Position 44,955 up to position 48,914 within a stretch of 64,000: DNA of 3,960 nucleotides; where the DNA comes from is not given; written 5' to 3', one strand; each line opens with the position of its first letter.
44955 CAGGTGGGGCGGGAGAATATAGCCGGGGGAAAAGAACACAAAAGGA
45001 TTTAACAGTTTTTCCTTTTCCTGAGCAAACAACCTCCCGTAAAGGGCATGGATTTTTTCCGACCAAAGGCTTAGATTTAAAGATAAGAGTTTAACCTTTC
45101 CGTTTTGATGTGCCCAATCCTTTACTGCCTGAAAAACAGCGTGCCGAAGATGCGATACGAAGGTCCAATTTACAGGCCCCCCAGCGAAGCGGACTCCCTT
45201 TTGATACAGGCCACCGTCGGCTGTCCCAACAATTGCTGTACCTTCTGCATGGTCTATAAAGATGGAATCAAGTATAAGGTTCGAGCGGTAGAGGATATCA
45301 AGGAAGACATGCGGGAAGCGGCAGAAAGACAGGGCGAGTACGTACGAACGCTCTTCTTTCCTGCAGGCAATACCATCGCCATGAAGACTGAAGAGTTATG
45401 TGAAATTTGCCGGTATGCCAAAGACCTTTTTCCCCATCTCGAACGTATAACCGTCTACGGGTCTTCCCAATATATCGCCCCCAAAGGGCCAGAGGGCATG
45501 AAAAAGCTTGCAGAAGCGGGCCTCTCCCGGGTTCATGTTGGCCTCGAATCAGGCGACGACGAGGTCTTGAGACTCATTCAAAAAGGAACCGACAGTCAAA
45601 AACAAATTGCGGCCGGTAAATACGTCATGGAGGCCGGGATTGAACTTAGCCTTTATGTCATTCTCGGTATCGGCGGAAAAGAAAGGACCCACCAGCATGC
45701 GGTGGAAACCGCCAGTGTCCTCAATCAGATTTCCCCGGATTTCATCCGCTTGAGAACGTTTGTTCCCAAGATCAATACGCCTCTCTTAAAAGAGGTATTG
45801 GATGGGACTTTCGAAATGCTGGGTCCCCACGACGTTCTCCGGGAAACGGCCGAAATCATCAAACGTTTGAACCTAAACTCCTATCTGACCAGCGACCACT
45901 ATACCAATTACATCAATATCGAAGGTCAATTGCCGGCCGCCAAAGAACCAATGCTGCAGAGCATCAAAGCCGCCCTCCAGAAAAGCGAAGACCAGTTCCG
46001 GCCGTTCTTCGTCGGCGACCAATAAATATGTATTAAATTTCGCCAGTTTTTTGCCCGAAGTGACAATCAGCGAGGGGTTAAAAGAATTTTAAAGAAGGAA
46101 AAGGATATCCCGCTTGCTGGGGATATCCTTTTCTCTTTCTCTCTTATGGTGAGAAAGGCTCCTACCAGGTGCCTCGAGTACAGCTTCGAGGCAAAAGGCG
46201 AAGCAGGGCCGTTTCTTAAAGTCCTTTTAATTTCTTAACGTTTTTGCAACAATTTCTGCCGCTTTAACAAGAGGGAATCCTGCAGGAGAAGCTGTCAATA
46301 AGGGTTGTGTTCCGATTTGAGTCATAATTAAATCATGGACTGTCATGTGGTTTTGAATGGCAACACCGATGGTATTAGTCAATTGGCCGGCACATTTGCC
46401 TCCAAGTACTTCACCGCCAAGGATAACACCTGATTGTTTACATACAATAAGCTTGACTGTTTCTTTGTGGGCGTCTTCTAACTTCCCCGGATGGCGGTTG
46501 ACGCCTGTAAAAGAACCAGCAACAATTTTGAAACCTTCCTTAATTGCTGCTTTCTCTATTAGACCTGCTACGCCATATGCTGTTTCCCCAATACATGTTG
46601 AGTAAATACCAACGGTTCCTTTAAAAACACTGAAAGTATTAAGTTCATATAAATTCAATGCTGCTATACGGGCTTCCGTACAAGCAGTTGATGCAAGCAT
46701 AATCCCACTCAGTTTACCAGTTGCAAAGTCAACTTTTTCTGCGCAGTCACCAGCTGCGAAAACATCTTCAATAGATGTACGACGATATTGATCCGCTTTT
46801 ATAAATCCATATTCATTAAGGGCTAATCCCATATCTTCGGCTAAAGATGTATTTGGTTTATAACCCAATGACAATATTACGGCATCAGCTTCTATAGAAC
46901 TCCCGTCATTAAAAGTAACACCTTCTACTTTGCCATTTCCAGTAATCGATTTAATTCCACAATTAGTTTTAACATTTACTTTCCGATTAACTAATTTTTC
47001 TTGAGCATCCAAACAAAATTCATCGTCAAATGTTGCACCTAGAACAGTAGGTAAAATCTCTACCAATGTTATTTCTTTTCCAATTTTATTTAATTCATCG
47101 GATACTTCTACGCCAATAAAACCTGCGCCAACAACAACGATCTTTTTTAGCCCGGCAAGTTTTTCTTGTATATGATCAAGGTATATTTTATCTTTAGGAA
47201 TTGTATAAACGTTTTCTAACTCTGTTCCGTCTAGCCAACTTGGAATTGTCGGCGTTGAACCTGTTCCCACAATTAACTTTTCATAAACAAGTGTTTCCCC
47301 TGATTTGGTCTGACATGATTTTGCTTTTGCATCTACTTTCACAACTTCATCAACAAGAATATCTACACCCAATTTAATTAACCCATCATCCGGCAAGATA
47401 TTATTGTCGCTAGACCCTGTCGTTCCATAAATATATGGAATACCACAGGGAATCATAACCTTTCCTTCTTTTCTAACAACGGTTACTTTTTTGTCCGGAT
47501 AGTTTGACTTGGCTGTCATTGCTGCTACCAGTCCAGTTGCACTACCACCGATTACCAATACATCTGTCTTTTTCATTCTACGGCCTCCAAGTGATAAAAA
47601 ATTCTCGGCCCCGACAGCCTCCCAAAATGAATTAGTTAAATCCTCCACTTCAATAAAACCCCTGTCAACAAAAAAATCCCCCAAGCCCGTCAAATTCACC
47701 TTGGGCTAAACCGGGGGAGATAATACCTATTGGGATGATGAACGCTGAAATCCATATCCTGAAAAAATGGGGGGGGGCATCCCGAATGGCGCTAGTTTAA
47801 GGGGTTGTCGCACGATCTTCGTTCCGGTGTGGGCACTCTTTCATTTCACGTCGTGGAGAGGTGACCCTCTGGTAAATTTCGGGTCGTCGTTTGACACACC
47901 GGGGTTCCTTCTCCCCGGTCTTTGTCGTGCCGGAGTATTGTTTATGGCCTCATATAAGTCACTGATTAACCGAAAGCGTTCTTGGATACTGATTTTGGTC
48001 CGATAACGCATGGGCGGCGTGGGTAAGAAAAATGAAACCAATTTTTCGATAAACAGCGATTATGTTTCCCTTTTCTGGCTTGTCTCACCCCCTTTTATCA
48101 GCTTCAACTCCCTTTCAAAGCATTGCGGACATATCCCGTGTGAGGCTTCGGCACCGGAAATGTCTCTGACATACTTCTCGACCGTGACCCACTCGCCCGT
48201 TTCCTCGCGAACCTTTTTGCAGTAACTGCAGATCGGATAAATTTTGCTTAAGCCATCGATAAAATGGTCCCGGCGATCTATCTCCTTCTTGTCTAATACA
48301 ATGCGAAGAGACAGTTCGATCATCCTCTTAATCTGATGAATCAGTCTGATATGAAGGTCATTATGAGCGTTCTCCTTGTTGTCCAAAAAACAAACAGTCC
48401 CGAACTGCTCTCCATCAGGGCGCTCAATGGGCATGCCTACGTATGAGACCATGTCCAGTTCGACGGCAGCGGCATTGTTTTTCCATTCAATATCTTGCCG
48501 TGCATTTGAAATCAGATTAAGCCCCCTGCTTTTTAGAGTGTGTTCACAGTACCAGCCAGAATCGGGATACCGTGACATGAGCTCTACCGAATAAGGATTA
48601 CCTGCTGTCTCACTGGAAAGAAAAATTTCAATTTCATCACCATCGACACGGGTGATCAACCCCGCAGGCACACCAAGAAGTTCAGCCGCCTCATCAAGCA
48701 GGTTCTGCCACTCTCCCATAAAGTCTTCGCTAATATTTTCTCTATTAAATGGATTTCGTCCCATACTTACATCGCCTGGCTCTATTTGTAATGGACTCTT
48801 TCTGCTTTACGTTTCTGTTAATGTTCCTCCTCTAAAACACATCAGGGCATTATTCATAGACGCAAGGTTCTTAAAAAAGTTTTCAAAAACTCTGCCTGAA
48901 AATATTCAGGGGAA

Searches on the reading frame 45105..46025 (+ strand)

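Call 62: search_protein_families(library=pfam, proteins=[window:45105-46025:+], max_evalue=0.001)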
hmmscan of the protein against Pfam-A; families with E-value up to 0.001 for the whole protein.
window:45105-46025:+ (306 aa): 1 family
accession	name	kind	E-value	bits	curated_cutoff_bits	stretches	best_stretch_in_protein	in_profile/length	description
PF04055.27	Radical_SAM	-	9.1e-23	81.7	29.5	1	35-192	2-154/166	Radical SAM superfamily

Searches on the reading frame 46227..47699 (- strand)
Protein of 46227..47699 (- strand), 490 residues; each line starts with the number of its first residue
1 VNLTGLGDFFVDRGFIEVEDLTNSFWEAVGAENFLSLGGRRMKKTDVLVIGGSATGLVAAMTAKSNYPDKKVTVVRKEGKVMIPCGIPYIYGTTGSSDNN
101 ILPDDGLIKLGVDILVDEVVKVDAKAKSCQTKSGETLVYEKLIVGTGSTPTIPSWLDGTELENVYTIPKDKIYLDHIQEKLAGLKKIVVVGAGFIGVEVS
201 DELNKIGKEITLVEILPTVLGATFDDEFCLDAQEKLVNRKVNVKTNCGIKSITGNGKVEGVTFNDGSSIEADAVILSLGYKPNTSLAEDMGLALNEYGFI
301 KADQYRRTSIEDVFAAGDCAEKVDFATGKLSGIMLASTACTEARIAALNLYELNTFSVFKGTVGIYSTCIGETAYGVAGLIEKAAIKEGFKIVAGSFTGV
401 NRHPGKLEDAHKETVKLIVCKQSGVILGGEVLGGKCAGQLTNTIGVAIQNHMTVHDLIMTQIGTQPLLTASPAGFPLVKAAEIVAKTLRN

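Call 62: search_protein_families(library=pfam, proteins=[window:46227-47699:-], max_evalue=0.001)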
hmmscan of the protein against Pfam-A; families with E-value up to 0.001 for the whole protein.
window:46227-47699:- (490 aa): 9 families
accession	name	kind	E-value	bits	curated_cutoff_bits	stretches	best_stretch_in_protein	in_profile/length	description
PF07992.20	Pyr_redox_2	-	2.2e-58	198.5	26.1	1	46-342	2-290/291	Pyridine nucleotide-disulphide oxidoreductase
PF00070.33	Pyr_redox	-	1.4e-19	70.8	22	1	186-266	1-82/82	Pyridine nucleotide-disulphide oxidoreductase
PF02852.28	Pyr_redox_dim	-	1.4e-12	48.2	25.3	1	369-469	5-103/110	Pyridine nucleotide-disulphide oxidoreductase, dimerisation domain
PF13738.12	Pyr_redox_3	-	4e-11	43.2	30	1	123-317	110-305/305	Pyridine nucleotide-disulphide oxidoreductase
PF13434.12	Lys_Orn_oxgnase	-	9.4e-08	32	21.3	1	128-210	138-214/339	L-lysine 6-monooxygenase/L-ornithine 5-monooxygenase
PF01266.30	DAO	-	1.4e-06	28.5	27.9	0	227-288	150-211/353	FAD dependent oxidoreductase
PF03486.20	HI0933_like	-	2.4e-06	27.6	50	0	46-80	2-34/244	HI0933-like protein Rossmann domain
PF13450.12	NAD_binding_8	-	0.00028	21.5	21.9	0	49-75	1-25/68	NAD(P)-binding Rossmann-like domain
PF06690.17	HcgC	-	0.00072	19.6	31.4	0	160-221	19-79/248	FeGP cofactor biosynthesis protein, methyltransferase HcgC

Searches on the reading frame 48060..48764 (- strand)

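Call 62: search_protein_families(library=pfam, proteins=[window:48060-48764:-], max_evalue=0.001)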
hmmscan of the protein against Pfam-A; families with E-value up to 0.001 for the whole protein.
window:48060-48764:- (234 aa): 2 families
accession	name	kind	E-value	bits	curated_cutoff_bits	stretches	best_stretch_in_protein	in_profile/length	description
PF13185.12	GAF_2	-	1.9e-10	41.5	28.6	1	20-145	9-127/136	GAF domain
PF01590.32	GAF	-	3.6e-06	28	22.4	1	20-151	7-131/133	GAF domain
